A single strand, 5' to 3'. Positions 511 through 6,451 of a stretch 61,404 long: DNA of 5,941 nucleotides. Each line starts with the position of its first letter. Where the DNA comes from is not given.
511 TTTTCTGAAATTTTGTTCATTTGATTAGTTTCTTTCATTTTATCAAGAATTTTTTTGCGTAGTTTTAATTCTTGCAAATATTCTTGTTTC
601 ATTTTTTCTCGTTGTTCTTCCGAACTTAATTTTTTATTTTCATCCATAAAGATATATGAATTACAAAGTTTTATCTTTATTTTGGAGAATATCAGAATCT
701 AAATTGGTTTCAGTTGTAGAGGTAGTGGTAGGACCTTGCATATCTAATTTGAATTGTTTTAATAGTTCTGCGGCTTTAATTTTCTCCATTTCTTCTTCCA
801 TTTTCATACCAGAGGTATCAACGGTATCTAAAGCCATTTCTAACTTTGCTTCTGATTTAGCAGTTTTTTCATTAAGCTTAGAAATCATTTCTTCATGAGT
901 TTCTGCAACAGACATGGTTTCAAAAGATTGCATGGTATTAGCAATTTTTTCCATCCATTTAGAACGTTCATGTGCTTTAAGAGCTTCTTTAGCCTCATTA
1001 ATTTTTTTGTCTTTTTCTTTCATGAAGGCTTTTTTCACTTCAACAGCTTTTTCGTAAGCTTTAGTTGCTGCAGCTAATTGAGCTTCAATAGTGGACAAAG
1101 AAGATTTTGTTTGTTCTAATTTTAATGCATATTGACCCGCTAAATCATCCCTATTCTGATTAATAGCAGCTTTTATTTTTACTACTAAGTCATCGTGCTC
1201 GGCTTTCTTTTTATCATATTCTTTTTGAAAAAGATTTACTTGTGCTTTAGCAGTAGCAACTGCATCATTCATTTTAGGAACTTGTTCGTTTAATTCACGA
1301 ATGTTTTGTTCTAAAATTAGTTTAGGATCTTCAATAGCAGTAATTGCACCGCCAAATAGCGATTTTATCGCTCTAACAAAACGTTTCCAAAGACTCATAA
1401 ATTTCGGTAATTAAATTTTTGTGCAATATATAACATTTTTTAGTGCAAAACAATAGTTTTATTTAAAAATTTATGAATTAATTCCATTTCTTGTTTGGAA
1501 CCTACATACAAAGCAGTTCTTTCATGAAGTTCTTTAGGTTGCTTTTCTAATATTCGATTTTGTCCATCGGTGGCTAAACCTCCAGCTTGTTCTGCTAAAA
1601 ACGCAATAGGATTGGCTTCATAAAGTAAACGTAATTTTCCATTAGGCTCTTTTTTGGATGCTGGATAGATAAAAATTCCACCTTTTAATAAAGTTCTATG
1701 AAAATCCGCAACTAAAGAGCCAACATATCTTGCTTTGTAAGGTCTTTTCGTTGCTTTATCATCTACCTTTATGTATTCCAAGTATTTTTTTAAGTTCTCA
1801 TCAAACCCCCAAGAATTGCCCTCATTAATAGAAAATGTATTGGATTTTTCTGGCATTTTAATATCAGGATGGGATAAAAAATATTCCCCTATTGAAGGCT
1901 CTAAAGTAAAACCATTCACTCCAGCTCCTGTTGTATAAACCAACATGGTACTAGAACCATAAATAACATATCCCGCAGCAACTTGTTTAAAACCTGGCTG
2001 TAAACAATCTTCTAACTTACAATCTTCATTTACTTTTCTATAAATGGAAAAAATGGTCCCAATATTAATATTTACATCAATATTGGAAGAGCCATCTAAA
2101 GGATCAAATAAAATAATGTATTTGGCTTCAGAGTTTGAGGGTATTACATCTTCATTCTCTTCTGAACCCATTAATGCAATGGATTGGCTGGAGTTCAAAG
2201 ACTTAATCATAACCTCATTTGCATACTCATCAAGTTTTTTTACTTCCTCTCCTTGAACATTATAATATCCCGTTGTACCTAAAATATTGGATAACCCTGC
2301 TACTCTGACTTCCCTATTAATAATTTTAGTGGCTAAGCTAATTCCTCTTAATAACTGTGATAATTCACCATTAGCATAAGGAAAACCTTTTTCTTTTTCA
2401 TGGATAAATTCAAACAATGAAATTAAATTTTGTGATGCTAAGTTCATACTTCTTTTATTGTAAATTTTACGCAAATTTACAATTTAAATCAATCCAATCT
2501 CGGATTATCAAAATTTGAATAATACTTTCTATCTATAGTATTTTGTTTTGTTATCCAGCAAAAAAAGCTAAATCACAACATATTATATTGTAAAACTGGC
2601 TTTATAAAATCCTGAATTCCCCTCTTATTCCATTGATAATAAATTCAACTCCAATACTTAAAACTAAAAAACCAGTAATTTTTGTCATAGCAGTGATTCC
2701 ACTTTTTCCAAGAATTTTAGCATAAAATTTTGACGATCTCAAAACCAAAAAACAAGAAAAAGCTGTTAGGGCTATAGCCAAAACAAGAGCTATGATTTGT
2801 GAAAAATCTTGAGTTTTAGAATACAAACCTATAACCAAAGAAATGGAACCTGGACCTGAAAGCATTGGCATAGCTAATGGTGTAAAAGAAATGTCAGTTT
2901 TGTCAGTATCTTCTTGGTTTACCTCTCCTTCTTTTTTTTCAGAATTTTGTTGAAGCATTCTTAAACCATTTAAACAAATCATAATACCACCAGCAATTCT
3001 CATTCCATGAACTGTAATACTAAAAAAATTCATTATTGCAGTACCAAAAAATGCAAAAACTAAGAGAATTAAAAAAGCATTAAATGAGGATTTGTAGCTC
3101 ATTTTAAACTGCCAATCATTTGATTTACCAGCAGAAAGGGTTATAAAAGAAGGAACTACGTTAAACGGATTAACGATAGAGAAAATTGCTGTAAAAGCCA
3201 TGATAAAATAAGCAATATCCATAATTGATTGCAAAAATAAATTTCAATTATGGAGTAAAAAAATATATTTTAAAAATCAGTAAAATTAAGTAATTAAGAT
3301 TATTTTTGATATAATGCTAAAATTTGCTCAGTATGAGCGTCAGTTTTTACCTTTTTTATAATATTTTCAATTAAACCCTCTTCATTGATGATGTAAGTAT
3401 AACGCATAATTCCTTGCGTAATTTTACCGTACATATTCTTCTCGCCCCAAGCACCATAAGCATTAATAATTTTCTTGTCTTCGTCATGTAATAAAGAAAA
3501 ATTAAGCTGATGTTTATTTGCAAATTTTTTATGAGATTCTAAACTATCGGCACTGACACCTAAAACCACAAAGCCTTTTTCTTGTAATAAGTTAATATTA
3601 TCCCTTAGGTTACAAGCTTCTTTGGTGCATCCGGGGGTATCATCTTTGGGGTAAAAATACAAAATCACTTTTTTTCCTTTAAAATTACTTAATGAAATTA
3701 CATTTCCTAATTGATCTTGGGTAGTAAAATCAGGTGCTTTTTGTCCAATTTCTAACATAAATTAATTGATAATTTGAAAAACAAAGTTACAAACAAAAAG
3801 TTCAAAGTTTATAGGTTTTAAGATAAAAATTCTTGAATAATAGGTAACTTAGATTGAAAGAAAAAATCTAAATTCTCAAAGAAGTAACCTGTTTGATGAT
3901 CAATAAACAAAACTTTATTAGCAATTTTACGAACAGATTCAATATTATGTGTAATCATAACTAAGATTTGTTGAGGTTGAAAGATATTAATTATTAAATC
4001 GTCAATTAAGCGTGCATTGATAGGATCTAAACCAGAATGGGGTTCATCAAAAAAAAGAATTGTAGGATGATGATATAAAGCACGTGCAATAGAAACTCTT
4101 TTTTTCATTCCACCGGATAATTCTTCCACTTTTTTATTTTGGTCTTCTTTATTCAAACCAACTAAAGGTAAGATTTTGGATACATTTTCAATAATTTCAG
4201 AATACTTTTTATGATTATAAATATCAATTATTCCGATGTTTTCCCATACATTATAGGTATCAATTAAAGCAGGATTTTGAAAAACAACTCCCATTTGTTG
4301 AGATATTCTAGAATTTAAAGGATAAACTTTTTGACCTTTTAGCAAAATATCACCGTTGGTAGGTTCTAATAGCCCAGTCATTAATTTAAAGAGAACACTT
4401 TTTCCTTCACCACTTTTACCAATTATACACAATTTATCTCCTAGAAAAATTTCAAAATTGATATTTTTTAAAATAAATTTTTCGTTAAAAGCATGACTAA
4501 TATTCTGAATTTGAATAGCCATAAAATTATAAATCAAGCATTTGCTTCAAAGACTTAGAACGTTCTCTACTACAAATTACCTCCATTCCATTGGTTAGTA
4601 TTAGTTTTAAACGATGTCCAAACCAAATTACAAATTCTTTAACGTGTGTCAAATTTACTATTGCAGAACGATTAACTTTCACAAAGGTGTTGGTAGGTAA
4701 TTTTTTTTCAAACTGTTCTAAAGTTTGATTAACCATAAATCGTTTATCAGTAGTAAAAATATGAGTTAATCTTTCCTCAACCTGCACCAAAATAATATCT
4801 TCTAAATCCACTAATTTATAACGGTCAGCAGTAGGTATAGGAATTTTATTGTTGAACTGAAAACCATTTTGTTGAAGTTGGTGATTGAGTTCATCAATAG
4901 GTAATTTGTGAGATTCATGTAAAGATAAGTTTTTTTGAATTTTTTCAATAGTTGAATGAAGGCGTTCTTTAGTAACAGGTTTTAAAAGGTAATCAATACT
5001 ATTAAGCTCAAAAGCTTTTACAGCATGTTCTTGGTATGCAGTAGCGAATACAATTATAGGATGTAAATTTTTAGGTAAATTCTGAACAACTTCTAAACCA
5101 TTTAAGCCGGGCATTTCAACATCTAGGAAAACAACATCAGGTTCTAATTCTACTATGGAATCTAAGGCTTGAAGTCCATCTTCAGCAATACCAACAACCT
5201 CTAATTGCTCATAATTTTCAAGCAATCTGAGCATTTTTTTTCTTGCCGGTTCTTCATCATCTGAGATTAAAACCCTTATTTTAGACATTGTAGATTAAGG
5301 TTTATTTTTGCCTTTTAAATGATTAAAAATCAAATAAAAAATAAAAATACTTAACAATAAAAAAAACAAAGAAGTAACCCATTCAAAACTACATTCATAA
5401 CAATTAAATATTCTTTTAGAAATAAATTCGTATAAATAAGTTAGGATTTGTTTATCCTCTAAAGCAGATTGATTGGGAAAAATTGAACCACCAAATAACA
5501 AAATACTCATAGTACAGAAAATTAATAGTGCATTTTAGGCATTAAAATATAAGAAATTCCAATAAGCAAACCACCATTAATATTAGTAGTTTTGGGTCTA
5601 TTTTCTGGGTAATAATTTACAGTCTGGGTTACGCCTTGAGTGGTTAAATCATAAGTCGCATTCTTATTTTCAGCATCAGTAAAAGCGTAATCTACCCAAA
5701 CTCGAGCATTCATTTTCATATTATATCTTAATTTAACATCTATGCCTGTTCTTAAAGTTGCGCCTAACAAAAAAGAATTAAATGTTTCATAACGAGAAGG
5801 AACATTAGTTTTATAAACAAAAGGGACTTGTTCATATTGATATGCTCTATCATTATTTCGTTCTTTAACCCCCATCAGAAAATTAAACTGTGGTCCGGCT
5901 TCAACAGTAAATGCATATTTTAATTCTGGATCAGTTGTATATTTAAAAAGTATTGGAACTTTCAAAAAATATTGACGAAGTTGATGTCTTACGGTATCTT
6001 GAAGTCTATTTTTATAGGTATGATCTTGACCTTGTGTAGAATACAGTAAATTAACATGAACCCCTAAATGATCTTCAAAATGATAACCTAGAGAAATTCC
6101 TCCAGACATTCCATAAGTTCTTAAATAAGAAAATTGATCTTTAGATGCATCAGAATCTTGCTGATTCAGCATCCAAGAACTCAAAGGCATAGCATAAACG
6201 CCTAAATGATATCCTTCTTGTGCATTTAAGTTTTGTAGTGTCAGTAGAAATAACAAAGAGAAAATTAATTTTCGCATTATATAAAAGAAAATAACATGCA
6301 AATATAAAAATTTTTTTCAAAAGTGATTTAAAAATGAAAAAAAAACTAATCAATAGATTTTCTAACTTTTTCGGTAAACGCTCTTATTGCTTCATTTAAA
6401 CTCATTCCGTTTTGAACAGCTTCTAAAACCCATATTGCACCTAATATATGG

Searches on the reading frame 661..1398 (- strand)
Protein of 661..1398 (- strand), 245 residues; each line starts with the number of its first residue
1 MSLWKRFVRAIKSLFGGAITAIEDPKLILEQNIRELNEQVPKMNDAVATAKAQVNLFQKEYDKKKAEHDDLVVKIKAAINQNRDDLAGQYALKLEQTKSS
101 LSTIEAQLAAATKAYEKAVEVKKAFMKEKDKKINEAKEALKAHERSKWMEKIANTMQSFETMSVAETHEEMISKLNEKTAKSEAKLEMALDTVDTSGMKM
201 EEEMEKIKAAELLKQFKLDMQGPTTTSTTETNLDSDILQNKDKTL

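Call 85: search_protein_families(library=pfam, proteins=[window:661-1398:-], max_evalue=0.00001)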
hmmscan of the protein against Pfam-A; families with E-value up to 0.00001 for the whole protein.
window:661-1398:- (245 aa): 1 family
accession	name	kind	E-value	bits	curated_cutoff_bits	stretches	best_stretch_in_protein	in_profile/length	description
PF04012.17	PspA_IM30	-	7e-17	62.2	33.9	1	2-211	1-209/220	PspA/IM30 family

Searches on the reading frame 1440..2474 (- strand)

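Call 85: search_protein_families(library=pfam, proteins=[window:1440-2474:-], max_evalue=0.00001)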
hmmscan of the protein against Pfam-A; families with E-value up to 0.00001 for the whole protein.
window:1440-2474:- (344 aa): 2 families
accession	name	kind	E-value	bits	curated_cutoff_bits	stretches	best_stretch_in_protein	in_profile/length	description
PF00316.25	FBPase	-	2.4e-67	226.7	34.8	1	20-203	3-191/191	Fructose-1-6-bisphosphatase, N-terminal domain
PF18913.5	FBPase_C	-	9.7e-48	161.6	27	1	207-337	1-126/127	Fructose-1-6-bisphosphatase, C-terminal domain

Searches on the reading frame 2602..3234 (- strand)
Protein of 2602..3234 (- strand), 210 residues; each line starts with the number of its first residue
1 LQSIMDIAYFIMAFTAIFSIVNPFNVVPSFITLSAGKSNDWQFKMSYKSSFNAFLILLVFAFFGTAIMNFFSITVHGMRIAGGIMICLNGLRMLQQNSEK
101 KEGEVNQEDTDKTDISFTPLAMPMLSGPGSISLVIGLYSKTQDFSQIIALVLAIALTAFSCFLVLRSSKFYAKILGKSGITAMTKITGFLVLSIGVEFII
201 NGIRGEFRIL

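Call 85: search_protein_families(library=pfam, proteins=[window:2602-3234:-], max_evalue=0.00001)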
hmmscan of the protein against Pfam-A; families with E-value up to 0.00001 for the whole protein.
window:2602-3234:- (210 aa): 1 family
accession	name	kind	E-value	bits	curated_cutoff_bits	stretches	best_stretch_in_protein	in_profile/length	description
PF01914.23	MarC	-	4.5e-53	180.1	23.9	1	9-205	3-201/203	MarC family integral membrane protein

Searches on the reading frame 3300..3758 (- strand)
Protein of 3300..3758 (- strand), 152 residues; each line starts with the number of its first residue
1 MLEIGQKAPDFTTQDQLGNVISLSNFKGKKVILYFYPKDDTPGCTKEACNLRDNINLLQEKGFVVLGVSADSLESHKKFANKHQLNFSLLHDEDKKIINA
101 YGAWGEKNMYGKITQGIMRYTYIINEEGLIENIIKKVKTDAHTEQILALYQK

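Call 85: search_protein_families(library=pfam, proteins=[window:3300-3758:-], max_evalue=0.00001)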
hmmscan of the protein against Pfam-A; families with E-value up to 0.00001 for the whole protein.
window:3300-3758:- (152 aa): 2 families
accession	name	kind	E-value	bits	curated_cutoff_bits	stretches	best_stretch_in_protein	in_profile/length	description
PF00578.27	AhpC-TSA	-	1e-42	145.4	26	1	4-131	1-122/124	AhpC/TSA family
PF08534.16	Redoxin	-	1.4e-24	87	26.6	1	5-137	3-135/148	Redoxin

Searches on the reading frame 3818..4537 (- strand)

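Call 85: search_protein_families(library=pfam, proteins=[window:3818-4537:-], max_evalue=0.00001)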
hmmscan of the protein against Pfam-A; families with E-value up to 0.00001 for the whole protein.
window:3818-4537:- (239 aa): 1 family
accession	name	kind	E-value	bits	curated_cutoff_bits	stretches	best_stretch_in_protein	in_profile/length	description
PF00005.33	ABC_tran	-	1e-32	114.1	25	1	23-167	1-136/137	ABC transporter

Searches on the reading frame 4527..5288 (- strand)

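Call 85: search_protein_families(library=pfam, proteins=[window:4527-5288:-], max_evalue=0.00001)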
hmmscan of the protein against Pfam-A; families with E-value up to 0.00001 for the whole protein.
window:4527-5288:- (253 aa): 2 families
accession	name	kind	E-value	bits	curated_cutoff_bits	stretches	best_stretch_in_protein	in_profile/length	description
PF04397.21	LytTR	-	8.9e-25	87.2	22.6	1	156-251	2-97/98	LytTr DNA-binding domain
PF00072.30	Response_reg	-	2.7e-22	79.5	30.2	1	6-114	1-110/111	Response regulator receiver domain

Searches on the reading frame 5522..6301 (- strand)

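Call 85: search_protein_families(library=pfam, proteins=[window:5522-6301:-], max_evalue=0.00001)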
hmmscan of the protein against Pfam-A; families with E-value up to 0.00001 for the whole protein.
window:5522-6301:- (259 aa): 2 families
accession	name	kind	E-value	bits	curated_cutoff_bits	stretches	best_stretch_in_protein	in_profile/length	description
PF13568.12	OMP_b-brl_2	-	1.2e-16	61.8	27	1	28-209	10-172/175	Outer membrane protein beta-barrel domain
PF13505.12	OMP_b-brl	-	2.6e-07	31.4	28.7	0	14-136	3-108/175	Outer membrane protein beta-barrel domain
